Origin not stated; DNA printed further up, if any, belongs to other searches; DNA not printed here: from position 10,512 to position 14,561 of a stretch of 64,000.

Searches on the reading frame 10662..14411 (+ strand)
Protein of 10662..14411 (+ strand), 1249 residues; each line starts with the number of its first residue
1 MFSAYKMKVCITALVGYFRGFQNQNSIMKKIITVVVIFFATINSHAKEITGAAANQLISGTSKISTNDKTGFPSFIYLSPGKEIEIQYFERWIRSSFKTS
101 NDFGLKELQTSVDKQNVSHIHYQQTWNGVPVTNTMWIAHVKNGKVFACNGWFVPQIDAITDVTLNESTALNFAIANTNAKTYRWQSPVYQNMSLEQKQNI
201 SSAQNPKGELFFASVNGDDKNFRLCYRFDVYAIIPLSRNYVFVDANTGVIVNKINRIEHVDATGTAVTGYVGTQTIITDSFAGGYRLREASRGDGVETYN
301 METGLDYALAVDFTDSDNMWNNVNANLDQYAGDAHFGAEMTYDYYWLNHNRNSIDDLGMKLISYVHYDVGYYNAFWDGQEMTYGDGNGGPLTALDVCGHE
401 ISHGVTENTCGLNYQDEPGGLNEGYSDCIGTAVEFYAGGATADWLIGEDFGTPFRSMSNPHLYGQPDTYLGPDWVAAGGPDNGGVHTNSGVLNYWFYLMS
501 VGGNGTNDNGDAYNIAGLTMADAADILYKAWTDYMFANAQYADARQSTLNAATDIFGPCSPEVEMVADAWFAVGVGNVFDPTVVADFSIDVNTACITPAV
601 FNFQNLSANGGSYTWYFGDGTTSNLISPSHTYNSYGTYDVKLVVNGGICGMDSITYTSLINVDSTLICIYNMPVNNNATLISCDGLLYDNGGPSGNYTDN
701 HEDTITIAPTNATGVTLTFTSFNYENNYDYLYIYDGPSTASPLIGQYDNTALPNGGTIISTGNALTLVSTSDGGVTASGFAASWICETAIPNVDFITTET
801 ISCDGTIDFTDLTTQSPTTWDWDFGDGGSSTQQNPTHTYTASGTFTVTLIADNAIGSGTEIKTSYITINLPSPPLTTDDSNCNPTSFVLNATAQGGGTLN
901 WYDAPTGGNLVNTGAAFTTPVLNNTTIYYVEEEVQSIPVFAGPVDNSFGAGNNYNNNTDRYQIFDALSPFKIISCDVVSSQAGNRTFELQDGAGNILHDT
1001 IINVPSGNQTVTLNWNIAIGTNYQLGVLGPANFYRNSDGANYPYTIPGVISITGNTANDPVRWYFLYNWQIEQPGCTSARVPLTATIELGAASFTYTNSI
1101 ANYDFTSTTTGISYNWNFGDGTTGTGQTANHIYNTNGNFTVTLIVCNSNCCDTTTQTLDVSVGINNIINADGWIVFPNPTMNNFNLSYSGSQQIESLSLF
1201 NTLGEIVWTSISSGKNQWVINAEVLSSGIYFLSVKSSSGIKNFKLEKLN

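Call 39: search_protein_families(library=pfam, proteins=[window:10662-14411:+], max_evalue=0.00001)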
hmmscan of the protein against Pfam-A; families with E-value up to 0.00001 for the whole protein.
window:10662-14411:+ (1249 aa): 8 families
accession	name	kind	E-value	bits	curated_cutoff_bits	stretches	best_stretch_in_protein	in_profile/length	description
PF02868.21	Peptidase_M4_C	-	1.4e-42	145.8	24.4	1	411-575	2-165/165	Thermolysin metallopeptidase, alpha-helical domain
PF18911.6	PKD_4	-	6.6e-41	138.7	27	3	791-868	4-85/85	PKD domain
PF01447.24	Peptidase_M4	-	4.3e-37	128.2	22.4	1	264-407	2-145/145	Thermolysin metallopeptidase, catalytic domain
PF00801.26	PKD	-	3.9e-31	107.3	23.5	3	807-859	17-73/80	PKD domain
PF19081.6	Ig_7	-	1.4e-14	54.6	27.3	1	871-932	1-64/84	Ig-like domain CHU_C associated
PF18962.6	Por_Secre_tail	-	7.7e-10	39.4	27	1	1175-1239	1-67/75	Secretion system C-terminal sorting domain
PF00431.26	CUB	-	1.4e-09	38.7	21.4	1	690-783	15-109/110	CUB domain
PF07504.19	FTP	-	4.4e-09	36.5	21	1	105-150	3-49/51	Fungalysin/Thermolysin Propeptide Motif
